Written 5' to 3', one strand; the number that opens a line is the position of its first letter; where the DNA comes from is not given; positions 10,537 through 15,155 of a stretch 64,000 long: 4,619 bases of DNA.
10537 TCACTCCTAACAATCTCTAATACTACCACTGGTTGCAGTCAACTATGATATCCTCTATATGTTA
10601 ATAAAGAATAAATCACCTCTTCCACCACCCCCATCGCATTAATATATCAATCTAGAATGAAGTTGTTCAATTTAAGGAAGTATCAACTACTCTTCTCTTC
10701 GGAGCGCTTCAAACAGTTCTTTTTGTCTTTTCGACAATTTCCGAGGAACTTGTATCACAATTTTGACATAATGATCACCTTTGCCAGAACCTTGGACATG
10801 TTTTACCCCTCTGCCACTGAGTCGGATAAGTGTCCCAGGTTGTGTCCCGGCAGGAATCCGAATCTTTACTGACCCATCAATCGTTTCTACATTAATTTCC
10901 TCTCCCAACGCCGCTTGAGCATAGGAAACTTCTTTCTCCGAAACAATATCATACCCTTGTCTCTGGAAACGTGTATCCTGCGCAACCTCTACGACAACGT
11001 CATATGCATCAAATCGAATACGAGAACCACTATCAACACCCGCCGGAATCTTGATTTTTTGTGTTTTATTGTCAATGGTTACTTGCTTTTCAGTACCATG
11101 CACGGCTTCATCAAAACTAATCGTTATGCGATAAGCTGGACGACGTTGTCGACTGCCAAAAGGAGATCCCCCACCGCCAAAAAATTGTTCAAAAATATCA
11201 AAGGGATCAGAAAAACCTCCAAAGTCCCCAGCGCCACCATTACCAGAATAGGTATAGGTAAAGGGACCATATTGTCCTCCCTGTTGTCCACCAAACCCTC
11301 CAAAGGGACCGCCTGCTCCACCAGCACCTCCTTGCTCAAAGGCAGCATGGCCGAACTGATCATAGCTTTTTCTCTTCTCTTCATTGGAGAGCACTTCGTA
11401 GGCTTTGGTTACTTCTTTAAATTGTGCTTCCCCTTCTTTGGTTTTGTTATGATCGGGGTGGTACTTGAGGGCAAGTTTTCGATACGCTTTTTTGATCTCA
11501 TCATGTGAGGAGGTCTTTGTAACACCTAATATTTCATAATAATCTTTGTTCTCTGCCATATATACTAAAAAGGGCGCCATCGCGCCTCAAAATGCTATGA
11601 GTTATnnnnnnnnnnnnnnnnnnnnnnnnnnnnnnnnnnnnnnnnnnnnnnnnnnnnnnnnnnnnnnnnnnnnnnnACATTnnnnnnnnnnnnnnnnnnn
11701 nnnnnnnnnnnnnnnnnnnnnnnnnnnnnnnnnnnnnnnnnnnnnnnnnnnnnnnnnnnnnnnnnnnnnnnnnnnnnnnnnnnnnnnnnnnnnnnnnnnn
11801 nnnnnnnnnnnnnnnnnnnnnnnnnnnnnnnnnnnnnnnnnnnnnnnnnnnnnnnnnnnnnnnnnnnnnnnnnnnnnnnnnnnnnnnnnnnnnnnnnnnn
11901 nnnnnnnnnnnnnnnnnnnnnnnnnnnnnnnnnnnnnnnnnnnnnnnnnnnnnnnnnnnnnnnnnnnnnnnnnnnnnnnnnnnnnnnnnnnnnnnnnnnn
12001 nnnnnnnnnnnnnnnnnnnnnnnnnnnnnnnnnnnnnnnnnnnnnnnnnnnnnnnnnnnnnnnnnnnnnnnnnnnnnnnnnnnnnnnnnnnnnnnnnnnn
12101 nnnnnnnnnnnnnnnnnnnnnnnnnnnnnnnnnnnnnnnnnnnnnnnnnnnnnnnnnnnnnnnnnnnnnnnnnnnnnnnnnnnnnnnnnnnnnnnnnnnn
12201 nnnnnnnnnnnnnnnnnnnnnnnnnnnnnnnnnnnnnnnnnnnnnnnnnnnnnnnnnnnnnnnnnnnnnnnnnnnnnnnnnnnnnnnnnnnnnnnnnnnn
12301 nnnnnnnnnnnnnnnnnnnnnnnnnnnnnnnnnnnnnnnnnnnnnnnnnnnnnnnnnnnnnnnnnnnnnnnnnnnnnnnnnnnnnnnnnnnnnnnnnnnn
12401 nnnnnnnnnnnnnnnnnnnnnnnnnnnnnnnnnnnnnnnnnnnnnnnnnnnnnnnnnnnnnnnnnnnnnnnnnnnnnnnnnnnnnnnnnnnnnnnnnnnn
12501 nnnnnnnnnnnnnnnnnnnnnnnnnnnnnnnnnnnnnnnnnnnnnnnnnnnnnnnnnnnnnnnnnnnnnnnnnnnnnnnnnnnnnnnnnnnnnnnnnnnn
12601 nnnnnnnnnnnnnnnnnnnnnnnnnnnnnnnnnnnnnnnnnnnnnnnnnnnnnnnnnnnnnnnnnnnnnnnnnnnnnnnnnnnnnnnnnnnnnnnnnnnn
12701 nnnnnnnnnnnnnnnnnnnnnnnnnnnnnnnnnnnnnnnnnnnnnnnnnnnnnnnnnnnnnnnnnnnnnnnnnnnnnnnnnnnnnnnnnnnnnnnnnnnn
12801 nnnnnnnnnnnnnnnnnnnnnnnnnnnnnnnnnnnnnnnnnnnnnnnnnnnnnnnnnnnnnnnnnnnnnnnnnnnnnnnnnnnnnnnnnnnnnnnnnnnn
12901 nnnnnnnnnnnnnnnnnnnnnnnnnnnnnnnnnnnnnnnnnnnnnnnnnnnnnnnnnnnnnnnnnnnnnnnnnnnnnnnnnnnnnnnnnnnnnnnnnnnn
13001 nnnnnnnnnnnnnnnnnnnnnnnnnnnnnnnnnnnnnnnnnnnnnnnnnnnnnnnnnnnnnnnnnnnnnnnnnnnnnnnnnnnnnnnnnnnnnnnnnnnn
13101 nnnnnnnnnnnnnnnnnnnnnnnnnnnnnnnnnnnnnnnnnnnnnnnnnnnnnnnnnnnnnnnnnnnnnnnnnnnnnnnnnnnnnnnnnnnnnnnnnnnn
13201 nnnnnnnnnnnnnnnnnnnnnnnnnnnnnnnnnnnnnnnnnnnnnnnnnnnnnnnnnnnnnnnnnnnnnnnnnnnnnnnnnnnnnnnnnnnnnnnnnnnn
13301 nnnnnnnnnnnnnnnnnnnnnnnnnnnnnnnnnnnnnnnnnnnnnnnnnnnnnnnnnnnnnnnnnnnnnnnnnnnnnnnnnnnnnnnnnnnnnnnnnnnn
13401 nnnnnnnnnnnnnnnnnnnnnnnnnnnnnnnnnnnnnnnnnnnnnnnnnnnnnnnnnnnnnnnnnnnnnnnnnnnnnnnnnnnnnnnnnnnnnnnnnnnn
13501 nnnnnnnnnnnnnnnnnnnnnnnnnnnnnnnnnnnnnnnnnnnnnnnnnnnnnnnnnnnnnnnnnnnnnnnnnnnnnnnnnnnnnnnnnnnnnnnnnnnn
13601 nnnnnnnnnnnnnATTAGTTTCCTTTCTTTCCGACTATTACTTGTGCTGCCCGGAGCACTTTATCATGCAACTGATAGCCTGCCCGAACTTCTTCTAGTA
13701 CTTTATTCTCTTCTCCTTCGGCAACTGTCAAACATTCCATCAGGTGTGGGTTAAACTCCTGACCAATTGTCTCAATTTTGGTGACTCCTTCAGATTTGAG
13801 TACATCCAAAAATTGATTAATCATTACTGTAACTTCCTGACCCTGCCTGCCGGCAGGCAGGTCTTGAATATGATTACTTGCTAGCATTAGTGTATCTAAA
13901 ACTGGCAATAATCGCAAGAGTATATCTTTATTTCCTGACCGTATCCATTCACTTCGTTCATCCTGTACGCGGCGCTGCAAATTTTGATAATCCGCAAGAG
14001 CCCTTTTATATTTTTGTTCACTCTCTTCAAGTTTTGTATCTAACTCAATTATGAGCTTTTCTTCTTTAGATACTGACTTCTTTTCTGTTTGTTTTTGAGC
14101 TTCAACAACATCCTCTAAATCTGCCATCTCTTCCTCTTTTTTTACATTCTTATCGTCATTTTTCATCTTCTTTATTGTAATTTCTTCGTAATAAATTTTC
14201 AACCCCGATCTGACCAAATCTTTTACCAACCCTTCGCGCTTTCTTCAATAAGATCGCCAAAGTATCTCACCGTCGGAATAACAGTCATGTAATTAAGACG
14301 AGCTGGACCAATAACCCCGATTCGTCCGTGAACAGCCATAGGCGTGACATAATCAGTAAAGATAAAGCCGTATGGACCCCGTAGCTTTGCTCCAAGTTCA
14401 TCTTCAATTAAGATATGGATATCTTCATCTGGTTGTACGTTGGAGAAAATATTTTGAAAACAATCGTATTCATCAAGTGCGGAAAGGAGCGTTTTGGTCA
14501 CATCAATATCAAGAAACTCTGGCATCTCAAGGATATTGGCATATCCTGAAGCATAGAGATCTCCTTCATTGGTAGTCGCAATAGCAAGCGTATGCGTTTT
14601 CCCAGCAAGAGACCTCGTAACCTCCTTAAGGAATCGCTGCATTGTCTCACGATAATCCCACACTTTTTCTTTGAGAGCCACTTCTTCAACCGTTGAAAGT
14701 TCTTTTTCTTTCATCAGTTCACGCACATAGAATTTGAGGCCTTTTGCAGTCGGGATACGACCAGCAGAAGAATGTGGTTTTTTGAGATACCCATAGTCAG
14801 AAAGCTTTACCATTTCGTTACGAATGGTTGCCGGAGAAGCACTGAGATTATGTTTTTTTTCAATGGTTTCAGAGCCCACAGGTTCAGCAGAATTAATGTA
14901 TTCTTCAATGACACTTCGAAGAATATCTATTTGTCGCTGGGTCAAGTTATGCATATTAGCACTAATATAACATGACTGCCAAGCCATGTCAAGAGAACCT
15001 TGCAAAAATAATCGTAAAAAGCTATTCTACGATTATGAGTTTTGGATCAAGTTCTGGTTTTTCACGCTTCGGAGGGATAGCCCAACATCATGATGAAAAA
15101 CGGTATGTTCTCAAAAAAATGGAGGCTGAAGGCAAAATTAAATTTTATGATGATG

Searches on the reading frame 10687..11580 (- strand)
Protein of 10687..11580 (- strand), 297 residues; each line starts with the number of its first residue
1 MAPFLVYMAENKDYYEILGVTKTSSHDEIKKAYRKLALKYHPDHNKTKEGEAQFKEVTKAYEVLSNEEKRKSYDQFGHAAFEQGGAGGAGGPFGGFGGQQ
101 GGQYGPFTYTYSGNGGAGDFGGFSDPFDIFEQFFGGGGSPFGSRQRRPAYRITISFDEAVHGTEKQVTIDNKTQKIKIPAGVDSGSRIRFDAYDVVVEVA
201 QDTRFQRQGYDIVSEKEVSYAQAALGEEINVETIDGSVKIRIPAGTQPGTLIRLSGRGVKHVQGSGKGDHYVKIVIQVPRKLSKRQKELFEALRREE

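Call 10: search_protein_families(library=pfam, proteins=[window:10687-11580:-], max_evalue=0.001)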
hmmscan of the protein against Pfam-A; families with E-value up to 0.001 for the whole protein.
window:10687-11580:- (297 aa): 2 families
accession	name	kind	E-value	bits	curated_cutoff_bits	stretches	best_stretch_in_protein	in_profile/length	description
PF01556.23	DnaJ_C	-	2.3e-34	119.1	26.6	1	150-279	3-152/152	DnaJ C terminal domain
PF00226.36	DnaJ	-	1.1e-27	96.3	27.8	1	13-74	1-63/63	DnaJ domain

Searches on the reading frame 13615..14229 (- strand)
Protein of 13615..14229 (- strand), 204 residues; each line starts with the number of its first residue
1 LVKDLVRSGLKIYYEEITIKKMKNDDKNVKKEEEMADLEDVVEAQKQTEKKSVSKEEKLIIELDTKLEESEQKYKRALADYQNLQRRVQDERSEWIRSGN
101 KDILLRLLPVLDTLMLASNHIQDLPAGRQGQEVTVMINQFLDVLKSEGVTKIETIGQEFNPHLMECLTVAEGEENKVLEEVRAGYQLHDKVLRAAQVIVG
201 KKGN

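Call 4: search_protein_families(library=pfam, proteins=[window:13615-14229:-], max_evalue=0.01)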
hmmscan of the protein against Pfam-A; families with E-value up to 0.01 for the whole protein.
window:13615-14229:- (204 aa): 2 families
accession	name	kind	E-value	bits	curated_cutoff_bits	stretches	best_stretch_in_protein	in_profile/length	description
PF01025.24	GrpE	-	8.1e-35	120.4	25.8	1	44-201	4-165/165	GrpE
PF13094.11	CENP-Q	-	0.0021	18.7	28.5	1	31-114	17-94/162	CENP-Q, a CENPA-CAD centromere complex subunit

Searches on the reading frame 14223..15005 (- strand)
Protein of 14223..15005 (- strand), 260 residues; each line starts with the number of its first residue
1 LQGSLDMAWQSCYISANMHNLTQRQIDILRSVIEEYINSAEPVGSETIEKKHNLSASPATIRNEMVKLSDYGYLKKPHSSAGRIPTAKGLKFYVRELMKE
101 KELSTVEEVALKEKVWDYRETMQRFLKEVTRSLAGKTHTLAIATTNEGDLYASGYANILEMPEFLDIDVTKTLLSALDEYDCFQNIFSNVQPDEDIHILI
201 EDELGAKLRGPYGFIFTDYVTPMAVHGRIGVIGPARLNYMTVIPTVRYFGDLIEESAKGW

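Call 4: search_protein_families(library=pfam, proteins=[window:14223-15005:-], max_evalue=0.01)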
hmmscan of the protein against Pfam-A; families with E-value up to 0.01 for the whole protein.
window:14223-15005:- (260 aa): 2 families
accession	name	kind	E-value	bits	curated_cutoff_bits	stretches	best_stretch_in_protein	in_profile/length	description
PF01628.27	HrcA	-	1.4e-16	61.5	22.2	1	92-243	76-215/215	HrcA protein C terminal domain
PF03444.21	HrcA_DNA-bdg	-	3.7e-05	23.7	21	1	20-89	1-69/79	Winged helix-turn-helix transcription repressor, HrcA DNA-binding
